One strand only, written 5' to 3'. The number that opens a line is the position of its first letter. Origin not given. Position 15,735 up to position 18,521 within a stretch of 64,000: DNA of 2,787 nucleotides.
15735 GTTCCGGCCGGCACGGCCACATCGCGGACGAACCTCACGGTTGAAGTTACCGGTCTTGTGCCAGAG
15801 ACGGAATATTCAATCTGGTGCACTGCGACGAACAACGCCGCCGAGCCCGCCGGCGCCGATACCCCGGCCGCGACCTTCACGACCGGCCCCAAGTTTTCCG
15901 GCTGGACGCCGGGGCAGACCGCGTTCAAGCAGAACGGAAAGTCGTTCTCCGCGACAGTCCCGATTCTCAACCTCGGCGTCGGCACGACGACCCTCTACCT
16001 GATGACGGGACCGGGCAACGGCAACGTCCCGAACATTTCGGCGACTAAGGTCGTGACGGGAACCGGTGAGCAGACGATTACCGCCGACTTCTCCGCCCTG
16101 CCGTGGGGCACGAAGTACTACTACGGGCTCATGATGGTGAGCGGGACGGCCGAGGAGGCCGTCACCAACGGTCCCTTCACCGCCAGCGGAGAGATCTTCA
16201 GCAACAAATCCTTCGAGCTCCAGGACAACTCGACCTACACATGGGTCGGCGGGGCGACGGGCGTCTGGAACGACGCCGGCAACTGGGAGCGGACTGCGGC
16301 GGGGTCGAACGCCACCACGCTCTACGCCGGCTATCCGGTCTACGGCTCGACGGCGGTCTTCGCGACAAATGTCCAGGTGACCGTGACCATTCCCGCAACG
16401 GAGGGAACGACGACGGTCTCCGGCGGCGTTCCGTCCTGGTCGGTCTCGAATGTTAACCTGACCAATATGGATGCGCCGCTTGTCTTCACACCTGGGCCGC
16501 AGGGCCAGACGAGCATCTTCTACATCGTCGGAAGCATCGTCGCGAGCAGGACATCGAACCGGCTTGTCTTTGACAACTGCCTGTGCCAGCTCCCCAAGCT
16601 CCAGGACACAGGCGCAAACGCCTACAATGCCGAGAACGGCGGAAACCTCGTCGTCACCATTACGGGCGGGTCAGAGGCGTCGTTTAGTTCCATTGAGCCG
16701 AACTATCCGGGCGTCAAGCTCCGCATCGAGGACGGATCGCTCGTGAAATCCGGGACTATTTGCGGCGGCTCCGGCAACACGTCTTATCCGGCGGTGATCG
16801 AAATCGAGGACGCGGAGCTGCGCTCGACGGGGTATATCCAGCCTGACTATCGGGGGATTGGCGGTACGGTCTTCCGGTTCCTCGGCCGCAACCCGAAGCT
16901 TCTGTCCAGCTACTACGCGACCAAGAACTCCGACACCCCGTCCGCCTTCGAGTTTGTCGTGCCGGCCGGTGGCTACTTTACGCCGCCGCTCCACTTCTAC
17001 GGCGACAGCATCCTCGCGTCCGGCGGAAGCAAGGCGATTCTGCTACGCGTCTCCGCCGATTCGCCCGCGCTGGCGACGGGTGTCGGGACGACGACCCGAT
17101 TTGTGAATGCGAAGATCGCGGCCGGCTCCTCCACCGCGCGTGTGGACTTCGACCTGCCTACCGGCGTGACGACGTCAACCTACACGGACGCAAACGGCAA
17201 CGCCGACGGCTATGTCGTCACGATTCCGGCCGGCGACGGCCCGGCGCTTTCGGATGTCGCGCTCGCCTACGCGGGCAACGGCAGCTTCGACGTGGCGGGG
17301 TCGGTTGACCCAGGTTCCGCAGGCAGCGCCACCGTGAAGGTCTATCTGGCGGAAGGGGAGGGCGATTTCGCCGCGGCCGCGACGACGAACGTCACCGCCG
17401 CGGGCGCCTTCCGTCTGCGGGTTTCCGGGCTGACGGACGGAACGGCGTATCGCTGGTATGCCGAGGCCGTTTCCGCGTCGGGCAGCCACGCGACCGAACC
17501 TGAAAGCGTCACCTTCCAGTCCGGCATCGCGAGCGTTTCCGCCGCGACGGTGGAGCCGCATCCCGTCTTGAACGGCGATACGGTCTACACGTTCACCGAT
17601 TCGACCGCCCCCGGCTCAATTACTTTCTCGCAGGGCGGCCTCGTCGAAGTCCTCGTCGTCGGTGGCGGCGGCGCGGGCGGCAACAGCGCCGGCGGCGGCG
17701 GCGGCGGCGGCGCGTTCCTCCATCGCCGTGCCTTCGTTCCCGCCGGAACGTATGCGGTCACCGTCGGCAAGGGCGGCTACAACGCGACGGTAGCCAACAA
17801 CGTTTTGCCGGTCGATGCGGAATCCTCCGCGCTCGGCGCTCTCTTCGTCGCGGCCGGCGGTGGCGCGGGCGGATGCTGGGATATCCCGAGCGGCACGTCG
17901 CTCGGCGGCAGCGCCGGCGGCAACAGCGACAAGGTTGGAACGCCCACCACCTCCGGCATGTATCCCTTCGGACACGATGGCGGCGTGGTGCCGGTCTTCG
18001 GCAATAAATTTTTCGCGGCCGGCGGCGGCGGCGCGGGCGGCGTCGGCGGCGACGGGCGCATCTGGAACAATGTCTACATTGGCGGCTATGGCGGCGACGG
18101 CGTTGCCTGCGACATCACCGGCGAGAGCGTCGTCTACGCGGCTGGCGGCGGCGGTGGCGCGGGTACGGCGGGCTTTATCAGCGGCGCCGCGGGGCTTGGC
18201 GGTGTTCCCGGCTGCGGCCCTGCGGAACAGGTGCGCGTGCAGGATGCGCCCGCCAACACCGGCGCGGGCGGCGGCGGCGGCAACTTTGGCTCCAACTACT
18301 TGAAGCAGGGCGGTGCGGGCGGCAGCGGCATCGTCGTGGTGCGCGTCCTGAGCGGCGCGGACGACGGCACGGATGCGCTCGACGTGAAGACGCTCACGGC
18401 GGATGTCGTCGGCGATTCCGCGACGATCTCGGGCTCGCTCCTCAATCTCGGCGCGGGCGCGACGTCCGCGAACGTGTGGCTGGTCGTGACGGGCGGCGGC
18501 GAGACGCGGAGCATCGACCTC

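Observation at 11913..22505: Second giant gene: 3,530-aa DUF2341/LamG protein containing a ~2.45-kb internal duplication that ends in glycine-rich domains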

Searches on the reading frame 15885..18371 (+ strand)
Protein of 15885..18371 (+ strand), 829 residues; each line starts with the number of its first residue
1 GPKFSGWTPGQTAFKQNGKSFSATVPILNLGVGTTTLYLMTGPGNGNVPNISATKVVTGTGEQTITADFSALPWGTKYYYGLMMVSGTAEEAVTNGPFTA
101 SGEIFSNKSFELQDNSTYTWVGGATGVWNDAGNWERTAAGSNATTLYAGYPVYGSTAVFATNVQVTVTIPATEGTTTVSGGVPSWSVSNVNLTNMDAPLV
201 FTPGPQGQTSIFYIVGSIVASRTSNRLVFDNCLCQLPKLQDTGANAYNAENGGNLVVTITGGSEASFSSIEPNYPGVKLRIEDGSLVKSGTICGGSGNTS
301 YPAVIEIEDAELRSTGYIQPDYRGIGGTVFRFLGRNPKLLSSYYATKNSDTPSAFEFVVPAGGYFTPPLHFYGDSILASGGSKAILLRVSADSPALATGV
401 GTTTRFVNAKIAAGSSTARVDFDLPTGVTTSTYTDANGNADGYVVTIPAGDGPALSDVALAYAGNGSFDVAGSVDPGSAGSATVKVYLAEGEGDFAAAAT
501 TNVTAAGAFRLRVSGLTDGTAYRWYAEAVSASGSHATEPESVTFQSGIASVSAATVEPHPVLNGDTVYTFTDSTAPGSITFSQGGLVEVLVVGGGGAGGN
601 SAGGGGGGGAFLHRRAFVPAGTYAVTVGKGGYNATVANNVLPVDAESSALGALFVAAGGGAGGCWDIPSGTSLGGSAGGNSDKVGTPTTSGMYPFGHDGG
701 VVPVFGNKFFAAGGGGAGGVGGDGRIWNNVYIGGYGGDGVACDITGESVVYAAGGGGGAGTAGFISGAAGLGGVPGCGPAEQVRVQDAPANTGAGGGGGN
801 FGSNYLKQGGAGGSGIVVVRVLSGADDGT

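Call 12: find_homologous_proteins(query=window:15885-18371:+)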
Query window:15885-18371:+ (829 aa): 39 proteins with E <= 0.001 among 8000 candidates.
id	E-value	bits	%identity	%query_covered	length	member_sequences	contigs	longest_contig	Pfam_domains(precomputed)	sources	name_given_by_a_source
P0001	1.0e-243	830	53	95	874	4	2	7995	PF21722.5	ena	-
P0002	5.7e-234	797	53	95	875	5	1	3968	PF21722.5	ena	-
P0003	2.9e-232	792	50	94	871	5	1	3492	PF21722.5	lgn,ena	-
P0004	5.3e-223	761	53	91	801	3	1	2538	PF21722.5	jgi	jgi:hypothetical protein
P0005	3.4e-220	752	51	95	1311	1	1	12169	PF21722.5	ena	-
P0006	4.4e-218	745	50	95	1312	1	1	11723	PF21722.5,PF13385.14,PF00041.28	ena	-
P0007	2.7e-217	742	51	96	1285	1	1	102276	PF21722.5,PF13385.14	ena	-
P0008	2.2e-156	541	48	79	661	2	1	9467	PF21722.5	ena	-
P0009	2.7e-154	534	95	32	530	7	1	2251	-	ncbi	-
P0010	6.1e-93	331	47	47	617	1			-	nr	nr:hypothetical protein [Kiritimatiellia bacterium]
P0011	2.3e-92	329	47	47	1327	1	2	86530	PF13385.14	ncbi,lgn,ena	-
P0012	2.7e-92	329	45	52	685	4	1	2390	-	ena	-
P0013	5.9e-92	328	45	53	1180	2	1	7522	PF13385.14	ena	-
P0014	1.8e-91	326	47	47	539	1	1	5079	-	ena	-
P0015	2.5e-89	319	47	47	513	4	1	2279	-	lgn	-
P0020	9.9e-88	314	45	47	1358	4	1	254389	PF25059.2,PF13385.14,PF00041.28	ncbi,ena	-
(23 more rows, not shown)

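Call 21: find_encoding_contigs(protein=P0007, flank=10000, max_places=3)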
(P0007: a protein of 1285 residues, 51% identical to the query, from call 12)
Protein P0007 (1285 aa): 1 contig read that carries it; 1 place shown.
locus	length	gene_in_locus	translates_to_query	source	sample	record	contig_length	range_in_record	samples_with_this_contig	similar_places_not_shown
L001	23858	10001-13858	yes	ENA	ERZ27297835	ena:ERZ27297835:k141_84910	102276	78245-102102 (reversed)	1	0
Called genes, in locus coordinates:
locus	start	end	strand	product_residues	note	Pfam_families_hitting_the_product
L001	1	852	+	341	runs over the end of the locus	?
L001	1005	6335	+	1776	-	PF04041:Glyco_hydro_130, PF08531:Bac_rhamnosid_N, PF05592:Bac_rhamnosid, PF17389:Bac_rhamnosid6H, PF17390:Bac_rhamnosid_C, PF16334:DUF4964, PF17168:DUF5127 (faint), PF16335:GtaA_6_Hairpin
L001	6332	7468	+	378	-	PF13377:Peripla_BP_3, PF12833:HTH_18, PF00165:HTH_AraC (weak)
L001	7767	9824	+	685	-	PF00754:F5_F8_type_C, PF22633:F5_F8_type_C_2 (weak)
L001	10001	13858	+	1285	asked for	PF13385:Laminin_G_3, PF21722:Gly_rich_2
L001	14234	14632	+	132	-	PF01850:PIN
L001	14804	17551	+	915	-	-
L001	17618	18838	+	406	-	PF01408:GFO_IDH_MocA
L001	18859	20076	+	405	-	PF01408:GFO_IDH_MocA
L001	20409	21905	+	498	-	PF00478:IMPDH, PF03060:NMO (faint), PF00571:CBS, PF01070:FMN_dh (weak)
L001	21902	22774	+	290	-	PF10502:Peptidase_S26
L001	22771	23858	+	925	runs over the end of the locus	PF00069:Pkinase, PF07714:PK_Tyr_Ser-Thr, PF01636:APH (faint), PF03109:ABC1 (weak)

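Call 28: find_encoding_contigs(protein=P0020, flank=10000, max_places=3)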
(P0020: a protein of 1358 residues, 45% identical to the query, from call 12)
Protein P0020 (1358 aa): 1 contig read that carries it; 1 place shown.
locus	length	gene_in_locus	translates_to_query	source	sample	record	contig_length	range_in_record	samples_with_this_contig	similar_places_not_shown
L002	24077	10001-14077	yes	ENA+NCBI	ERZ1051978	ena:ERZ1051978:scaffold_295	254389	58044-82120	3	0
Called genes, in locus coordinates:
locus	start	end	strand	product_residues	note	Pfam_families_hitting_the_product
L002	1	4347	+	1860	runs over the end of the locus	PF04041:Glyco_hydro_130, PF08531:Bac_rhamnosid_N, PF05592:Bac_rhamnosid, PF17389:Bac_rhamnosid6H, PF17390:Bac_rhamnosid_C, PF16334:DUF4964, PF17168:DUF5127 (weak), PF16335:GtaA_6_Hairpin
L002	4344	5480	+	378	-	PF13377:Peripla_BP_3, PF12833:HTH_18, PF00165:HTH_AraC (weak)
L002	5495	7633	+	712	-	PF17678:Glyco_hydro_92N, PF07971:Glyco_hydro_92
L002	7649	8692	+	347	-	-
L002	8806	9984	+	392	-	PF13385:Laminin_G_3 (weak)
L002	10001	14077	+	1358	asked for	PF00041:fn3 (faint), PF25059:FN3_DSCAM-DSCAML_C (faint), PF13385:Laminin_G_3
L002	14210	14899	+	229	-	PF05635:23S_rRNA_IVP (weak)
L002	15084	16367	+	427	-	PF13173:AAA_14, PF13635:DUF4143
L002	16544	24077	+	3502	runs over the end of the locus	PF10102:DUF2341 (faint), PF00041:fn3 (faint), PF13385:Laminin_G_3, PF21722:Gly_rich_2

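Call 31: predict_structure(alignment_id=A3)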
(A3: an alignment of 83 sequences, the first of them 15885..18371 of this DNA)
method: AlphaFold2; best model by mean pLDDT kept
length: 829 residues; sequences in the alignment: 83
mean_pLDDT: 89.3   pTM: 0.82
mean pLDDT of the five models: 89.3, 88.5, 88.5, 87.1, 86.3
residues with pLDDT >= 90: 563; 70-90: 205; 50-70: 50; < 50: 11
segments of 3 or more residues with pLDDT < 50: 99-102, 826-829
pLDDT, mean of each block of 10 residues (from residue 1): 68 93 92 90 89 95 96 93 80 55 69 97 97 97 95 97 95 86 93 96 74 87 96 94 92 92 94 97 94 93 96 93 94 94 87 90 87 78 90 82 87 65 93 82 86 86 90 91 94 89 93 94 92 85 91 96 91 97 95 97 95 95 98 91 95 96 79 85 74 88 75 93 85 93 95 95 87 89 88 96 86 98 61
secondary structure, 60 per line:
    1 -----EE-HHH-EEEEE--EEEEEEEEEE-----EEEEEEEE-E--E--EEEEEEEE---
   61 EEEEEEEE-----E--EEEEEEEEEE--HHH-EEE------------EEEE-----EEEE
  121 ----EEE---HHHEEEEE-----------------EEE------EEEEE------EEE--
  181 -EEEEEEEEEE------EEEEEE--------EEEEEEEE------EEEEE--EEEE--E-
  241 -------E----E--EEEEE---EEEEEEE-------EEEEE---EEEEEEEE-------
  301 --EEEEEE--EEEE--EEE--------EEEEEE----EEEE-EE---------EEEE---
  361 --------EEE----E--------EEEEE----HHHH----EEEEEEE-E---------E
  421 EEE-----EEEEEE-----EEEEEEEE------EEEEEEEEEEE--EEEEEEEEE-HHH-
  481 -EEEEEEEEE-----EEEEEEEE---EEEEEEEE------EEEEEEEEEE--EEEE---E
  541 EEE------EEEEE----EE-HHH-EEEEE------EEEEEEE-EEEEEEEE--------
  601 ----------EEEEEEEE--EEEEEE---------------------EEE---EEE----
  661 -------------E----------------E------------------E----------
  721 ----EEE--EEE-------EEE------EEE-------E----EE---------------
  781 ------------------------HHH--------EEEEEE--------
elements in order (helices of 4 or more, strands of 3 or more residues): E13-17 E20-29 E35-42 E50-57 E61-68 E77-86 E93-95 E108-111 E117-120 E125-127 E134-138 E156-158 E165-169 E176-178 E182-191 E198-203 E212-219 E226-230 E233-236 E256-260 E264-270 E278-282 E286-293 E303-308 E311-314 E317-319 E328-333 E338-341 E354-357 E369-371 E385-389 H394-397 E402-408 E420-423 E429-434 E440-447 E454-464 E467-475 E482-490 E496-503 E507-514 E521-530 E533-536 E540-543 E550-554 E566-570 E577-583 E585-592 E611-618 E621-626 E648-650 E654-656 E725-727 E730-732 E740-742 E749-751 E816-821

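Call 35: fold_search(model_id=the predicted structure, library=pdb)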
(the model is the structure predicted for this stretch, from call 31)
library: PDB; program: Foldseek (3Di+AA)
matches with E <= 10: 1993; with E <= 0.001: 4
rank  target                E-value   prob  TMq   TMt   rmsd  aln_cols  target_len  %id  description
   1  7y8s_B                2.1e-04  1.00  0.12  0.29  13.4       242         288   14  Crystal structure of sDscam FNIII1-3 domains, isoform beta2v6 (released 2023-05-24)
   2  7y6e_E                5.8e-04  1.00  0.11  0.43  11.2       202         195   13  Crystal structure of sDscam FNIII23 domains, isoform Beta2v6 (released 2023-05-24)
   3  7y8s_A                8.6e-04  1.00  0.12  0.30  11.9       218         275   14  Crystal structure of sDscam FNIII1-3 domains, isoform beta2v6 (released 2023-05-24)
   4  7y6e_D                9.0e-04  1.00  0.11  0.38  11.1       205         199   14  Crystal structure of sDscam FNIII23 domains, isoform Beta2v6 (released 2023-05-24)
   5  7y6e_F                1.2e-03  1.00  0.11  0.41  10.9       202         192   14  Crystal structure of sDscam FNIII23 domains, isoform Beta2v6 (released 2023-05-24)
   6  7y6e_B                2.1e-03  1.00  0.11  0.41  11.0       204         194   13  Crystal structure of sDscam FNIII23 domains, isoform Beta2v6 (released 2023-05-24)
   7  7y6e_A                2.4e-03  1.00  0.11  0.42  11.3       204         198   14  Crystal structure of sDscam FNIII23 domains, isoform Beta2v6 (released 2023-05-24)
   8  5e53_A                2.6e-03  0.99  0.10  0.26  16.0       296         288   12  Crystal structure of chicken CNTN1 FN1-FN3 domains (released 2016-08-31)
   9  7y6e_G                2.9e-03  1.00  0.11  0.43  11.4       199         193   12  Crystal structure of sDscam FNIII23 domains, isoform Beta2v6 (released 2023-05-24)
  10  7y6e_C                3.9e-03  1.00  0.11  0.43  11.2       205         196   12  Crystal structure of sDscam FNIII23 domains, isoform Beta2v6 (released 2023-05-24)
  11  5e53_C                3.9e-03  0.99  0.11  0.26  14.6       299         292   12  Crystal structure of chicken CNTN1 FN1-FN3 domains (released 2016-08-31)
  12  5e53_B                6.1e-03  0.98  0.11  0.26  15.8       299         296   11  Crystal structure of chicken CNTN1 FN1-FN3 domains (released 2016-08-31)
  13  9rkv_M                9.0e-03  0.25  0.11  0.14  44.7       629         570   11  Agrobacterium phage 7-7-1 tail fibers (released 2025-12-10)
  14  8k53_A                9.4e-03  0.99  0.12  0.12  24.4       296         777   13  Structure of the Dimeric Human CNTN2 Ig 1-6-FNIII 1-2 Domain in an Asymmetric State (released 2023-12-06)
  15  4hlj                  1.1e-02  0.99  0.10  0.30  16.3       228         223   12  Axon Guidance Receptor (released 2013-11-20)
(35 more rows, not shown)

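Call 40: fold_search(model_id=the predicted structure, library=viral)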
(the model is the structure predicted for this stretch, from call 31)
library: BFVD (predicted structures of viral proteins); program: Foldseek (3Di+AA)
matches with E <= 10: 1142; with E <= 0.001: 100
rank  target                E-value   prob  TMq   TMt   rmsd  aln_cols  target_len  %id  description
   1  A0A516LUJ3            4.9e-17  1.00  0.27  0.21  31.2       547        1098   22  (no name in the UniProt tables at hand)
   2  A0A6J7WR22            1.9e-16  1.00  0.27  0.41  16.6       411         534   26  Glycine-rich domain-containing protein [uncultured Caudovirales phage]
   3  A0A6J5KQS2            4.7e-16  1.00  0.26  0.77   3.2       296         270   38  Glycine-rich domain-containing protein [uncultured Caudovirales phage]
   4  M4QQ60                1.3e-15  1.00  0.28  0.49   5.4       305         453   32  (no name in the UniProt tables at hand)
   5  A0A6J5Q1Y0            1.7e-15  1.00  0.27  0.48  15.9       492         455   24  Glycine-rich domain-containing protein [uncultured Caudovirales phage]
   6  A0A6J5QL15            3.2e-15  1.00  0.28  0.60  19.4       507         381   22  Glycine-rich domain-containing protein [uncultured Caudovirales phage]
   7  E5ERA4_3              1.0e-14  1.00  0.25  0.18  26.0       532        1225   21  (no name in the UniProt tables at hand)
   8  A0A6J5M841            1.4e-14  1.00  0.28  0.43   4.7       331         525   32  Uncharacterized protein [uncultured Caudovirales phage]
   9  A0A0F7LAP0            2.7e-14  1.00  0.28  0.22  22.9       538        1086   21  Glycine-rich domain-containing protein [uncultured marine virus]
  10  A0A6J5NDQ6            5.8e-14  1.00  0.26  0.71   6.0       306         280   31  Glycine-rich domain-containing protein [uncultured Caudovirales phage]
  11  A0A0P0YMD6            8.2e-14  1.00  0.27  0.44   4.7       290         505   34  (no name in the UniProt tables at hand)
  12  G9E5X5                1.7e-13  1.00  0.29  0.34  17.2       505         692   22  Glycine-rich domain-containing protein [Micromonas pusilla virus SP1]
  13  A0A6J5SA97            2.9e-13  1.00  0.27  0.28   3.3       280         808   35  Glycine-rich domain-containing protein [uncultured Caudovirales phage]
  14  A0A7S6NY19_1          3.3e-13  1.00  0.27  0.22   6.0       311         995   28  PA14 domain-containing protein [Bathycoccus sp. RCC716 virus 1]
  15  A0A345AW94            3.4e-13  1.00  0.27  0.55   7.9       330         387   29  Glycine-rich domain-containing protein [Cyanophage S-TIM4]
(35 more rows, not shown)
